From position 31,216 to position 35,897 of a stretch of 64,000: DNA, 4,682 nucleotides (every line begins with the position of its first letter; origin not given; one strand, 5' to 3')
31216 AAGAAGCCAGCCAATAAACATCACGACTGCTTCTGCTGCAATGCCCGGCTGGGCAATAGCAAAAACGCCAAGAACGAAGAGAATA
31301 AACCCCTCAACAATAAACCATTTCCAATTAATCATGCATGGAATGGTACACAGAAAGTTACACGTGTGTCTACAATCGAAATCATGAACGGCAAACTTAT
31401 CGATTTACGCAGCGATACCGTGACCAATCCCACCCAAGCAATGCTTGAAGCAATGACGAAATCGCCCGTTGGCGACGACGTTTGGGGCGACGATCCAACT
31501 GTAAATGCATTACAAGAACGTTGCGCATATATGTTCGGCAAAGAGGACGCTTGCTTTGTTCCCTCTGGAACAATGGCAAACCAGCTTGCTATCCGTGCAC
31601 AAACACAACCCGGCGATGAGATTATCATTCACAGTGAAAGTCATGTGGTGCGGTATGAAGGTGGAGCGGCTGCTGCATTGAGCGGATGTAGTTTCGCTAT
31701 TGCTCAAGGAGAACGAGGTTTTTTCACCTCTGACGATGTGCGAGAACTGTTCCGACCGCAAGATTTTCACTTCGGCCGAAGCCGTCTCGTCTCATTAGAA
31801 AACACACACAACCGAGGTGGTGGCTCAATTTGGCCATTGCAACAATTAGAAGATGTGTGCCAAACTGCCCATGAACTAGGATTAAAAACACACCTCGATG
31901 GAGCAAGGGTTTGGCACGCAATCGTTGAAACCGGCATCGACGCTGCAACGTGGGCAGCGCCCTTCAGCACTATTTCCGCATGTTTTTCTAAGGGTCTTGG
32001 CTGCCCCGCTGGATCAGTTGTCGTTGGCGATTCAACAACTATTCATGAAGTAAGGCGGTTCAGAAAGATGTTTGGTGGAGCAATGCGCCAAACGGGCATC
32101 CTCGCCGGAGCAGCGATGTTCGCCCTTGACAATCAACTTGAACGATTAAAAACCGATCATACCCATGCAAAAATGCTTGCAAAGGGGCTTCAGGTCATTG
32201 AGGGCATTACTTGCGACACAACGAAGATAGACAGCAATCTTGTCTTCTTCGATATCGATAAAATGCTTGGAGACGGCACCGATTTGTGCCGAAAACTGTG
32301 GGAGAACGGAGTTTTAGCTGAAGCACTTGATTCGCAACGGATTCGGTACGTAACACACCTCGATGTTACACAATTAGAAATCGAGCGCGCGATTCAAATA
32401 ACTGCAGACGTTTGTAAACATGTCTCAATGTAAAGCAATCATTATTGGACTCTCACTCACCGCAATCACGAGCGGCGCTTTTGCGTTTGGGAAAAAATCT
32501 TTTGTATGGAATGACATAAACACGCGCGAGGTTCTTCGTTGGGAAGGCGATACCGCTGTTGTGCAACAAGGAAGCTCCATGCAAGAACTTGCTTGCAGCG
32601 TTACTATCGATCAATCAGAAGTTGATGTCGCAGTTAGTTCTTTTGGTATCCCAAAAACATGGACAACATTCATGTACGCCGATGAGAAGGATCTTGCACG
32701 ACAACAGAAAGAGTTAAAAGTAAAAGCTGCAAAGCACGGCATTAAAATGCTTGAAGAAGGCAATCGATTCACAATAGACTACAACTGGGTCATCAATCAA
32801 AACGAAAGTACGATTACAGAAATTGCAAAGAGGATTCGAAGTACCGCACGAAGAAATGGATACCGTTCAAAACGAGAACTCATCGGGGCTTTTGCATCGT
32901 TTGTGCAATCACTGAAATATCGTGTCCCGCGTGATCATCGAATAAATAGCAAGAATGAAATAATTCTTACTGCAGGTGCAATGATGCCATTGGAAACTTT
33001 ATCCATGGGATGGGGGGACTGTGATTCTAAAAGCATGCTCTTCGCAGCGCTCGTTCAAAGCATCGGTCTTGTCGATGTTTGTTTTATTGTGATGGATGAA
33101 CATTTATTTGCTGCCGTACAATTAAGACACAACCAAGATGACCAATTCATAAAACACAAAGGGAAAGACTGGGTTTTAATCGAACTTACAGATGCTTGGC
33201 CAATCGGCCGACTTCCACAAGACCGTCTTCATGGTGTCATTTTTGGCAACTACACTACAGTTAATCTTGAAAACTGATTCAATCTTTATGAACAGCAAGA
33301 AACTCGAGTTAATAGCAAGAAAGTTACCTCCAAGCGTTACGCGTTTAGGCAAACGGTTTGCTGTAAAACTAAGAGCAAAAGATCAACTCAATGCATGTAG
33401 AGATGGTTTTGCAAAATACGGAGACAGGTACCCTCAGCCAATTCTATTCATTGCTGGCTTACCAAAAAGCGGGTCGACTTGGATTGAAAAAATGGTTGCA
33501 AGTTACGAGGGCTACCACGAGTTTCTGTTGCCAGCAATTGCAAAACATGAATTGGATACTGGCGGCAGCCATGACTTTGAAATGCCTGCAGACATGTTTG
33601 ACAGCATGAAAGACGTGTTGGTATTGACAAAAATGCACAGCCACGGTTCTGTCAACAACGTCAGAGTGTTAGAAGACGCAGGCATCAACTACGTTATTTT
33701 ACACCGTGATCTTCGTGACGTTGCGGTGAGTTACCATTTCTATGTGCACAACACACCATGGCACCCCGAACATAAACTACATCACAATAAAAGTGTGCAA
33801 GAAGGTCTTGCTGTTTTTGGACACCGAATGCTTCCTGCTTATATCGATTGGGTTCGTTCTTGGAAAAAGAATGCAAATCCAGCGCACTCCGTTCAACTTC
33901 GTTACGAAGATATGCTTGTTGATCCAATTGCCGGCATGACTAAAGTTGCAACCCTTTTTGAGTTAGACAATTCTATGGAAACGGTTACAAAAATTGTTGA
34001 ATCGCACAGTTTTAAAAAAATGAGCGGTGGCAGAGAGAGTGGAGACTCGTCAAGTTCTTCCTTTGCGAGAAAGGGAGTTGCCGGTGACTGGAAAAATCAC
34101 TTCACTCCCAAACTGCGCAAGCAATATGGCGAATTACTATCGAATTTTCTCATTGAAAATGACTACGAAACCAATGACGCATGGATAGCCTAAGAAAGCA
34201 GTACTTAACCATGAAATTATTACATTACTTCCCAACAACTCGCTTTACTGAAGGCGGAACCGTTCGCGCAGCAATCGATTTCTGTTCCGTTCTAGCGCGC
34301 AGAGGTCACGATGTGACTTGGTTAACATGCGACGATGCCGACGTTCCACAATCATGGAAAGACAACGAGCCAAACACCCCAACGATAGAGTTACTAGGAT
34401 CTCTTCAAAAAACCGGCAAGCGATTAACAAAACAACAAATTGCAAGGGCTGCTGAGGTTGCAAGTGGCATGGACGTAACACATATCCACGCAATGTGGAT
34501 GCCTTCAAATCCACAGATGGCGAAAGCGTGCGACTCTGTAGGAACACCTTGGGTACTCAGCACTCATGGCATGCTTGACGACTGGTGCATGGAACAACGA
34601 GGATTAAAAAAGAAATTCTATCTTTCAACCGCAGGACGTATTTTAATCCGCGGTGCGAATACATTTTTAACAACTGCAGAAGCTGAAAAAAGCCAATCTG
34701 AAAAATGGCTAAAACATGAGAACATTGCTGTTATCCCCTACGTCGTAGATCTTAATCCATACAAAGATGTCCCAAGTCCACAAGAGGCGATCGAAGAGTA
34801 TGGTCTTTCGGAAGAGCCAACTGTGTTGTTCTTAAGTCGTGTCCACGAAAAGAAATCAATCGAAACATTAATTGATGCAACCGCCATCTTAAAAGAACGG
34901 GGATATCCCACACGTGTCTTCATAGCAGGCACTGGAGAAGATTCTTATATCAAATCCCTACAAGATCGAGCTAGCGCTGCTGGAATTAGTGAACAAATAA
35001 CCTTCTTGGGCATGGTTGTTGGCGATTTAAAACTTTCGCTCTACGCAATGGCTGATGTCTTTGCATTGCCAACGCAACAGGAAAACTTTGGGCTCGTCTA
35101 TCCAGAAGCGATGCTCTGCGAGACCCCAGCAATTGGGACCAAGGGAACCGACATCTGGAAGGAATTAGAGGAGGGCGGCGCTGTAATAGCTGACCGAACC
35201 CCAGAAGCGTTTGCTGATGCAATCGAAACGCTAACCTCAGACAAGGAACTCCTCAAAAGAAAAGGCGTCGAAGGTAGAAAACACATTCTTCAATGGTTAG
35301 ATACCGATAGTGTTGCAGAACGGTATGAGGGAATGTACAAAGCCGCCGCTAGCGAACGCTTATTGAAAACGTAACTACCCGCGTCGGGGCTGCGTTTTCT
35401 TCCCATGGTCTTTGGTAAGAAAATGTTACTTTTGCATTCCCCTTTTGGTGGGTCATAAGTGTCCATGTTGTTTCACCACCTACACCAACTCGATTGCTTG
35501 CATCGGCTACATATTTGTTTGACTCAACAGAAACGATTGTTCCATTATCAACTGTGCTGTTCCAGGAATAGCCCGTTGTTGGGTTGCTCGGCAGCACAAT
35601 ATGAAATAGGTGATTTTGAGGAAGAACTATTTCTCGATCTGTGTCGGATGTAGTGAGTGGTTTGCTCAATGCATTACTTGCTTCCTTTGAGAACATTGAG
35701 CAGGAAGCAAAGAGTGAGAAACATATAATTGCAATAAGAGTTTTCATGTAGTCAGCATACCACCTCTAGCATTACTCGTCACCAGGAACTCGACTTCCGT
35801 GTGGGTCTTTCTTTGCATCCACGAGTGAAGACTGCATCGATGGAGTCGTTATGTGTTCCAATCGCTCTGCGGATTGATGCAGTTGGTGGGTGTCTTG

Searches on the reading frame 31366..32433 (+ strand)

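Call 42: search_protein_families(library=pfam, proteins=[window:31366-32433:+], max_evalue=0.001)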
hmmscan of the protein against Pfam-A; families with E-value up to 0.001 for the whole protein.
window:31366-32433:+ (355 aa): 3 families
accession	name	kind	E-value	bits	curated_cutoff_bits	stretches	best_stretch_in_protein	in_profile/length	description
PF01212.27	Beta_elim_lyase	-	2.8e-88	296.4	27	1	13-296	1-286/288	Beta-eliminating lyase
PF00155.27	Aminotran_1_2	-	8.4e-09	35.5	19.7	1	46-320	44-332/361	Aminotransferase class I and II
PF00266.25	Aminotran_5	-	0.00038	20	21.5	0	51-243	50-233/371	Aminotransferase class-V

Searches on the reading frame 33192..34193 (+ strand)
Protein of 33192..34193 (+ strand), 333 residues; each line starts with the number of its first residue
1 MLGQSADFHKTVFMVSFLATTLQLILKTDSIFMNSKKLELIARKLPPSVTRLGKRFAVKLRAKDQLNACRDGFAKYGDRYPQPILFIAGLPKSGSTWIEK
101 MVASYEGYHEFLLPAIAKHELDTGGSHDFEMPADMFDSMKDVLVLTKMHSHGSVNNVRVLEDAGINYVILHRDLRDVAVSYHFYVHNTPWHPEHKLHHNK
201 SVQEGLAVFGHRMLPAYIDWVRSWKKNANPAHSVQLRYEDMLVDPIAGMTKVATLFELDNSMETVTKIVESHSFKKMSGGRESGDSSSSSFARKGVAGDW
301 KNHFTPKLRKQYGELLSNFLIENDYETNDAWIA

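Call 42: search_protein_families(library=pfam, proteins=[window:33192-34193:+], max_evalue=0.001)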
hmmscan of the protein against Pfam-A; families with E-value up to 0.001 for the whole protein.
window:33192-34193:+ (333 aa): 2 families
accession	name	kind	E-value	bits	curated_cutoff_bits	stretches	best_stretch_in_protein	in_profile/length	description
PF00685.33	Sulfotransfer_1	-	8.3e-28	97.9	22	1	85-313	4-244/255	Sulfotransferase domain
PF13469.12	Sulfotransfer_3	-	1.8e-09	38.6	27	0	167-259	127-213/216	Sulfotransferase family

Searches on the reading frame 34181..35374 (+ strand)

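Call 42: search_protein_families(library=pfam, proteins=[window:34181-35374:+], max_evalue=0.001)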
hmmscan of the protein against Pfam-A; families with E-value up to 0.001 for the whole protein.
window:34181-35374:+ (397 aa): 5 families
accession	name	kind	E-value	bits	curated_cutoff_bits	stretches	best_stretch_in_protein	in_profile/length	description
PF00534.26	Glycos_transf_1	-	6.8e-28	97.8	26.4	1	205-367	7-171/172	Glycosyl transferases group 1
PF13692.12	Glyco_trans_1_4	-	1e-25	91.1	27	1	212-354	1-142/142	Glycosyl transferases group 1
PF13439.12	Glyco_transf_4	-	1e-12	48.8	28.5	1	25-192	2-169/170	Glycosyltransferase Family 4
PF13579.12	Glyco_trans_4_4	-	2.4e-12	47.9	29.7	1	25-187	1-157/158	Glycosyl transferase 4-like domain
PF20706.3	GT4-conflict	-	5.9e-06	25.9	26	1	186-321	172-312/385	Family 4 Glycosyltransferase in conflict systems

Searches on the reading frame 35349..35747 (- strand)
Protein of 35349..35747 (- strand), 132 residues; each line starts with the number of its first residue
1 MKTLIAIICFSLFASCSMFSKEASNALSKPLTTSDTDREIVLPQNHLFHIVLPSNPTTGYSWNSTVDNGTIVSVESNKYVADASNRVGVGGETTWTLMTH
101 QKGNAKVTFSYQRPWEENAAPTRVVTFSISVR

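Call 42: search_protein_families(library=pfam, proteins=[window:35349-35747:-], max_evalue=0.001)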
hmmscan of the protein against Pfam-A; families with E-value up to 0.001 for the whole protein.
window:35349-35747:- (132 aa): 1 family
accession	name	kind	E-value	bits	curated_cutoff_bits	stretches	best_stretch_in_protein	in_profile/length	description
PF09394.16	Inhibitor_I42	-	2e-25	89.3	27.2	1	43-128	3-90/91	Chagasin family peptidase inhibitor I42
